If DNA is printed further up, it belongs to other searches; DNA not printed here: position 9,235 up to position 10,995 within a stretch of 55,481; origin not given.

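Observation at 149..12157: Ten-gene translationally coupled operon: cytoplasmic NADH diaphorase, polytopic Fe-S protein, Tat ferredoxin and periplasmic propellers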

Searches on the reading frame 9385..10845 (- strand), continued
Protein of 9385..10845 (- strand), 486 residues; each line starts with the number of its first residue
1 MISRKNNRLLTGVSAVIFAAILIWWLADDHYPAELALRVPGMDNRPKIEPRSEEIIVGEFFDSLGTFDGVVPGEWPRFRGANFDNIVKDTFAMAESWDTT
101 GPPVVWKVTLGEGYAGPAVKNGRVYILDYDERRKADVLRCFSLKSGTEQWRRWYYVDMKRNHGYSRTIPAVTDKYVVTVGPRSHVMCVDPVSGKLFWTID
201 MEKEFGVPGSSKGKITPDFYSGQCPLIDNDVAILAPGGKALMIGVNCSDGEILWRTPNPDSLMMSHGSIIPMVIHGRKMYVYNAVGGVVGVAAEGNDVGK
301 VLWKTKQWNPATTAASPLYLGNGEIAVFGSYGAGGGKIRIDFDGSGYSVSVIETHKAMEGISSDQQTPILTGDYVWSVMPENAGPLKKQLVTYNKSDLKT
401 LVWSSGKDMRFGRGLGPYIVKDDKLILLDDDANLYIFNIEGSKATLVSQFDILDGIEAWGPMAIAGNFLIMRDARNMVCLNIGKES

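Call 45: find_encoding_contigs(protein=P0477, flank=10000, max_places=1)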
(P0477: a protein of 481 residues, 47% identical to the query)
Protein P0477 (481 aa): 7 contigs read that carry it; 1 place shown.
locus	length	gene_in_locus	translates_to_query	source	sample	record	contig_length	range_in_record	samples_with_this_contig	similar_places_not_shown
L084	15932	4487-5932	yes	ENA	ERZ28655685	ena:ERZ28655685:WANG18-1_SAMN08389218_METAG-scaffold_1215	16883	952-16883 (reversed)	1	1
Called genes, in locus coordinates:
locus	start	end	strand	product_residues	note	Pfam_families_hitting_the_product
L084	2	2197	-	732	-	?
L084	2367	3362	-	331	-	PF04616:Glyco_hydro_43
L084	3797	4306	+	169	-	-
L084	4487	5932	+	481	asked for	PF13360:PQQ_2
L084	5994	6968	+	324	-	PF08450:SGL (faint)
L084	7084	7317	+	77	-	-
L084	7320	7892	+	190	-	PF12838:Fer4_7 (faint), PF00037:Fer4 (faint), PF12837:Fer4_6 (faint)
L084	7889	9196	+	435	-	PF12801:Fer4_5, PF25160:LdpA_Fe-S-bd (faint), PF12837:Fer4_6 (faint), PF12838:Fer4_7 (faint), PF13187:Fer4_9 (faint), PF13237:Fer4_10 (faint), PF12801:Fer4_5 (weak), PF00037:Fer4 (weak), +2 more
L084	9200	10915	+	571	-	PF01011:PQQ (faint), PF13360:PQQ_2 (weak), PF13570:Beta-prop_ACSF4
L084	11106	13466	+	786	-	PF01257:2Fe-2S_thioredx, PF01512:Complex1_51K, PF10589:NADH_4Fe-4S, PF12838:Fer4_7, PF14697:Fer4_21, PF00037:Fer4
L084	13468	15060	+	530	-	PF13510:Fer2_4, PF14691:Fer4_20, PF07992:Pyr_redox_2, PF01266:DAO, PF13450:NAD_binding_8, PF22117:Fer4_Nqo3 (faint)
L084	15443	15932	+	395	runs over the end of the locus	-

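Call 46: find_encoding_contigs(protein=P0391, flank=10000, max_places=1)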
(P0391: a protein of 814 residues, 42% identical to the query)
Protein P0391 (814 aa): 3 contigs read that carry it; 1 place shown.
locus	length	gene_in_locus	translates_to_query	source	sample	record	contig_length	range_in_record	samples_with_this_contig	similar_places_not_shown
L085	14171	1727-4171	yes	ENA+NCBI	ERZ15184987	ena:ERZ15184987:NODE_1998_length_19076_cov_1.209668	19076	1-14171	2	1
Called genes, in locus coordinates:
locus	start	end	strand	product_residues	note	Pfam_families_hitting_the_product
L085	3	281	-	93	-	?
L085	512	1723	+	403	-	PF13360:PQQ_2, PF13570:Beta-prop_ACSF4 (weak), PF13360:PQQ_2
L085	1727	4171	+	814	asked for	PF13360:PQQ_2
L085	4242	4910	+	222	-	PF13187:Fer4_9 (faint), PF12837:Fer4_6 (faint), PF00037:Fer4 (faint), PF12838:Fer4_7 (faint)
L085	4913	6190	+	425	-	PF13484:Fer4_16 (faint), PF14697:Fer4_21 (faint), PF12801:Fer4_5, PF00037:Fer4 (weak)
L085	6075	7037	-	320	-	PF04307:YdjM (weak)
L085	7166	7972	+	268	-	PF14602:Hexapep_2 (faint), PF00132:Hexapep (weak)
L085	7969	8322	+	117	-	PF01844:HNH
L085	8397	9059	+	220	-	PF02666:PS_Dcarbxylase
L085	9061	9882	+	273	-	PF01066:CDP-OH_P_transf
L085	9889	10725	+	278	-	PF03167:UDG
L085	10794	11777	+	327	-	PF01467:CTP_transf_like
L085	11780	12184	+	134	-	PF14559:TPR_19 (faint), PF13428:TPR_14 (faint), PF13431:TPR_17 (faint), PF13432:TPR_16 (faint), PF00515:TPR_1 (faint), PF07719:TPR_2 (faint), PF13181:TPR_8 (faint), PF13424:TPR_12 (faint), +1 more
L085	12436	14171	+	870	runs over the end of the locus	PF02861:Clp_N, PF23569:NBD_SMAX1, PF00004:AAA, PF17871:AAA_lid_9, PF00004:AAA, PF07724:AAA_2, PF07728:AAA_5, PF10431:ClpB_D2-small, +10 more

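Call 52: find_encoding_contigs(protein=P0474, flank=10000, max_places=1)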
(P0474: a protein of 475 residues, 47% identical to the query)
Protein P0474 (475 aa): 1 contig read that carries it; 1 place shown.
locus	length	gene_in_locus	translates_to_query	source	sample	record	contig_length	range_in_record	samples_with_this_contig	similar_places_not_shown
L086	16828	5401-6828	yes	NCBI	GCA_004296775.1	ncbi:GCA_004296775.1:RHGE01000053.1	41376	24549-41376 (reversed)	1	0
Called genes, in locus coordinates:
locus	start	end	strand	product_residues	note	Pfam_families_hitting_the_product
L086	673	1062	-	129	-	PF18291:HU-HIG, PF00216:Bac_DNA_binding (weak)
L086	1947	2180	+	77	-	-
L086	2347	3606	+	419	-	PF13570:Beta-prop_ACSF4 (faint), PF13360:PQQ_2, PF01011:PQQ (faint)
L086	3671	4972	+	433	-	PF13570:Beta-prop_ACSF4, PF01011:PQQ (faint), PF13360:PQQ_2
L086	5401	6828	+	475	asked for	PF13360:PQQ_2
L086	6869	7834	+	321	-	-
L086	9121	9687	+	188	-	PF13187:Fer4_9 (faint), PF00037:Fer4 (faint), PF12797:Fer4_2 (faint), PF12837:Fer4_6 (faint), PF12838:Fer4_7 (weak)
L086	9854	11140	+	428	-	PF12801:Fer4_5, PF14697:Fer4_21 (faint), PF13187:Fer4_9 (faint), PF13237:Fer4_10 (faint), PF12801:Fer4_5 (weak), PF12838:Fer4_7 (weak), PF00037:Fer4 (weak), PF12837:Fer4_6 (weak), +1 more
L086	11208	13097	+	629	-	PF07774:EMC1_C (faint), PF01011:PQQ (faint), PF13360:PQQ_2 (weak), PF13570:Beta-prop_ACSF4, PF13360:PQQ_2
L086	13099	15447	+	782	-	PF01257:2Fe-2S_thioredx, PF01512:Complex1_51K, PF10531:SLBB (weak), PF10589:NADH_4Fe-4S, PF12838:Fer4_7 (weak), PF13187:Fer4_9 (weak), PF13237:Fer4_10 (weak), PF14697:Fer4_21, +1 more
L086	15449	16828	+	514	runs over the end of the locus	PF13510:Fer2_4, PF14691:Fer4_20, PF01266:DAO (weak), PF07992:Pyr_redox_2 (faint), PF13450:NAD_binding_8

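Call 53: find_encoding_contigs(protein=P0488, flank=10000, max_places=1)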
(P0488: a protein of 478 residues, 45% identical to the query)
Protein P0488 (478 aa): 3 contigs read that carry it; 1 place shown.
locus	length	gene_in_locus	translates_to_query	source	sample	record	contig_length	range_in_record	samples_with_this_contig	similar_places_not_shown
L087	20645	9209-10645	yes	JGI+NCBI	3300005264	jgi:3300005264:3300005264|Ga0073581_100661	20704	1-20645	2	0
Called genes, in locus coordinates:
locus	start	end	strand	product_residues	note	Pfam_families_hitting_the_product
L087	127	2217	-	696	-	PF00009:GTP_EFTU, PF03144:GTP_EFTU_D2, PF22042:EF-G_D2, PF14492:EFG_III, PF03764:EFG_IV, PF00679:EFG_C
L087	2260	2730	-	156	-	PF00177:Ribosomal_S7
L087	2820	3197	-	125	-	PF00164:Ribosom_S12_S23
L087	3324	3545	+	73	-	-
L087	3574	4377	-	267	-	PF01255:Prenyltransf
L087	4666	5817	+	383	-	PF13439:Glyco_transf_4, PF20706:GT4-conflict, PF00534:Glycos_transf_1, PF13692:Glyco_trans_1_4, PF13524:Glyco_trans_1_2 (weak)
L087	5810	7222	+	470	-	PF00696:AA_kinase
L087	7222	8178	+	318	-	PF00535:Glycos_transf_2, PF10111:Glyco_tranf_2_2, PF13641:Glyco_tranf_2_3, PF13632:Glyco_trans_2_3 (weak), PF02709:Glyco_transf_7C (weak)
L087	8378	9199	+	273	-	PF13489:Methyltransf_23, PF13847:Methyltransf_31 (weak), PF08241:Methyltransf_11, PF08242:Methyltransf_12, PF13649:Methyltransf_25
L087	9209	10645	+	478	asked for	PF13360:PQQ_2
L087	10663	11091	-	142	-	PF00903:Glyoxalase, PF13468:Glyoxalase_3, PF13669:Glyoxalase_4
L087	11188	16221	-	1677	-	PF00128:Alpha-amylase (weak), PF13585:CHU_C (faint), PF07610:DUF1573 (weak), PF22544:HYDIN_VesB_CFA65-like_Ig (faint), PF20009:GEVED, PF03160:Calx-beta, PF13860:FlgD_ig, PF18962:Por_Secre_tail (weak)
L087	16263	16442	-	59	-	-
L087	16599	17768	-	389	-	PF00932:LTD, PF13860:FlgD_ig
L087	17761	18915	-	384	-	PF08757:CotH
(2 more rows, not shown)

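Call 57: find_encoding_contigs(protein=P0394, flank=10000, max_places=2)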
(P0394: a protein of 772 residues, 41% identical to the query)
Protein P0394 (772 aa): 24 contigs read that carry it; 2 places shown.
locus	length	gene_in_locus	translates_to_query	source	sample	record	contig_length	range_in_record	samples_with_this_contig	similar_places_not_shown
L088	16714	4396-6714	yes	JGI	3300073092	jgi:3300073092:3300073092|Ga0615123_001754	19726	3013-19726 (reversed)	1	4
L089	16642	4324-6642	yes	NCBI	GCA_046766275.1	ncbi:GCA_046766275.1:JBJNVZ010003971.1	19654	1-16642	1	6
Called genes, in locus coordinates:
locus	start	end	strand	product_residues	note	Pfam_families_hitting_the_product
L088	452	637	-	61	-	-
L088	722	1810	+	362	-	PF13483:Lactamase_B_3, PF12706:Lactamase_B_2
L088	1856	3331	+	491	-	PF01011:PQQ (faint), PF13360:PQQ_2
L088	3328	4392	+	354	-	PF03781:FGE-sulfatase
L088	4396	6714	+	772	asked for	PF01436:NHL (faint), PF13360:PQQ_2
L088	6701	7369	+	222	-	PF12838:Fer4_7 (faint), PF12837:Fer4_6 (faint), PF12797:Fer4_2 (weak), PF00037:Fer4 (weak), PF14697:Fer4_21 (weak)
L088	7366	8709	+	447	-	PF12801:Fer4_5, PF25160:LdpA_Fe-S-bd (faint), PF12838:Fer4_7 (faint), PF14697:Fer4_21 (faint), PF13183:Fer4_8 (faint), PF13187:Fer4_9 (faint), PF12801:Fer4_5 (weak), PF00037:Fer4 (weak), +2 more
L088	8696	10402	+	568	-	PF13360:PQQ_2, PF01011:PQQ (faint), PF13360:PQQ_2, PF13570:Beta-prop_ACSF4, PF13360:PQQ_2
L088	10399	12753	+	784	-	PF01257:2Fe-2S_thioredx, PF01512:Complex1_51K, PF10531:SLBB (faint), PF10589:NADH_4Fe-4S, PF12838:Fer4_7 (weak), PF13187:Fer4_9 (weak), PF13237:Fer4_10 (weak), PF14697:Fer4_21, +1 more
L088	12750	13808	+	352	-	PF13510:Fer2_4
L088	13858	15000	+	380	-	PF13360:PQQ_2, PF01011:PQQ (faint), PF13570:Beta-prop_ACSF4, PF25293:Beta-prop_EMC1_N (faint), PF13570:Beta-prop_ACSF4 (weak), PF13360:PQQ_2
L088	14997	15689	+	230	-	PF00005:ABC_tran, PF13304:AAA_21 (faint)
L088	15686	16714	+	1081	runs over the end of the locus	PF02687:FtsX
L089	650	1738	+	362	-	PF13483:Lactamase_B_3, PF12706:Lactamase_B_2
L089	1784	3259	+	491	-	PF01011:PQQ (faint), PF13360:PQQ_2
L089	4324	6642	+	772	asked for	PF01436:NHL (faint), PF13360:PQQ_2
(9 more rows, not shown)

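Call 58: find_encoding_contigs(protein=P0392, flank=10000, max_places=2)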
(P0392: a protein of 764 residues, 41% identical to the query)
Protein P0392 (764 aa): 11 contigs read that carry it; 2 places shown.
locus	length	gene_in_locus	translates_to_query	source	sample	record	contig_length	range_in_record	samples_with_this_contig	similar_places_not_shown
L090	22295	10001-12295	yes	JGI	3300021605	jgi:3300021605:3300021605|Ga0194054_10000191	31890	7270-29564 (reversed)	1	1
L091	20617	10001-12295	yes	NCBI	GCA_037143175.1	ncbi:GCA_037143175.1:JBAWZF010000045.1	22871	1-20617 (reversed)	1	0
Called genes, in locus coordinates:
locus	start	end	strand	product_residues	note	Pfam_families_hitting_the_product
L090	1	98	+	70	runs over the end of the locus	-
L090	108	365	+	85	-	-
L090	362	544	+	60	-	-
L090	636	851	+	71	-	PF09720:Unstab_antitox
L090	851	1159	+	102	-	-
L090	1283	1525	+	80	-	PF04014:MazE_antitoxin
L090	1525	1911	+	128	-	PF02452:PemK_toxin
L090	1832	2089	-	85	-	-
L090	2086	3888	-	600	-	PF00664:ABC_membrane, PF00005:ABC_tran, PF02463:SMC_N (weak)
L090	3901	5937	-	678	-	PF22842:Pel9A-like_beta_helix (faint), PF05048:NosD (faint), PF13229:Beta_helix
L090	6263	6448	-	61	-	-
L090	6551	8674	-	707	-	PF07715:Plug, PF00593:TonB_dep_Rec_b-barrel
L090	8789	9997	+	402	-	PF13570:Beta-prop_ACSF4 (weak), PF13360:PQQ_2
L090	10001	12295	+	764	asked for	PF13360:PQQ_2, PF13570:Beta-prop_ACSF4 (faint)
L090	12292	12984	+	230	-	PF12837:Fer4_6 (faint), PF12838:Fer4_7 (faint), PF00037:Fer4 (faint)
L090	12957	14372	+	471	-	PF14697:Fer4_21 (faint), PF12801:Fer4_5, PF12838:Fer4_7 (faint), PF13237:Fer4_10 (faint), PF12801:Fer4_5 (weak), PF00037:Fer4 (weak)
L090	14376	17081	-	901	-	PF04851:ResIII, PF00270:DEAD (faint)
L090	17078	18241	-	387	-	PF17761:DUF1016_N, PF06250:YhcG_C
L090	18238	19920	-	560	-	PF01555:N6_N4_Mtase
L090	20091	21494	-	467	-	-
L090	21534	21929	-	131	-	-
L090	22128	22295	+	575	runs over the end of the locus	PF13360:PQQ_2 (weak), PF01011:PQQ (faint), PF13360:PQQ_2, PF13570:Beta-prop_ACSF4, PF13360:PQQ_2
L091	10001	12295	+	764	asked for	PF13360:PQQ_2, PF13570:Beta-prop_ACSF4 (faint)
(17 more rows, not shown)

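Call 65: find_related_loci(query=A4, collection=metagenome_contigs, flank=10000)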
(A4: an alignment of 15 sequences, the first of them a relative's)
Query A4 (479 aa) in metagenome_contigs; peptide patterns used: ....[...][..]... (x = any residue, [..] = any of these).
600 stretches matched a pattern (row limit reached: there are more); 590 encode a relative of the query (tblastn E <= 1e-3); the best 80 are kept; 80 distinct loci.
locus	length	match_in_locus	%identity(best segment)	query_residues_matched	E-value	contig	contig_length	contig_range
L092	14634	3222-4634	81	1-475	0e+0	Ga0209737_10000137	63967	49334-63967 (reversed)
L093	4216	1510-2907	80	6-475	0e+0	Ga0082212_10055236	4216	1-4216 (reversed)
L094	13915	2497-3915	80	1-475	0e+0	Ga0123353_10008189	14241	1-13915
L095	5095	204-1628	81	2-475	0e+0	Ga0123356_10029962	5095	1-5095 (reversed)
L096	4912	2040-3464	77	2-476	0e+0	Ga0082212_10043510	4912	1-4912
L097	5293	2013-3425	77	1-476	0e+0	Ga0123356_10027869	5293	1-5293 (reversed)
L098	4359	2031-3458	74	1-475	0e+0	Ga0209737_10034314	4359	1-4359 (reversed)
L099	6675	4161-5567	74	6-478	0e+0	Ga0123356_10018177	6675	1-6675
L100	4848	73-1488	73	2-477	0e+0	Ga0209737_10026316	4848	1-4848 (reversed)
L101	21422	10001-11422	71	1-478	0e+0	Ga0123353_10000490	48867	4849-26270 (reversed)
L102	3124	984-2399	71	3-479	0e+0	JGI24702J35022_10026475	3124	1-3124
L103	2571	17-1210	83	78-475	0e+0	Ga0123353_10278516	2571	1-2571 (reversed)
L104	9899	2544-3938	67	4-473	0e+0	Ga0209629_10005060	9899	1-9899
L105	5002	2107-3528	65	1-476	0e+0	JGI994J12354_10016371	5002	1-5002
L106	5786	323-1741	65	1-476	0e+0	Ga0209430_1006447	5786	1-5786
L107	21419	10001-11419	64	1-476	0e+0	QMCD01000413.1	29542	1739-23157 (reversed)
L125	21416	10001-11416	58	4-475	0e+0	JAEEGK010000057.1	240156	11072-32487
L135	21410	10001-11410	53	4-475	4e-175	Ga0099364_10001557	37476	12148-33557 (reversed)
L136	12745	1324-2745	53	1-475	1e-171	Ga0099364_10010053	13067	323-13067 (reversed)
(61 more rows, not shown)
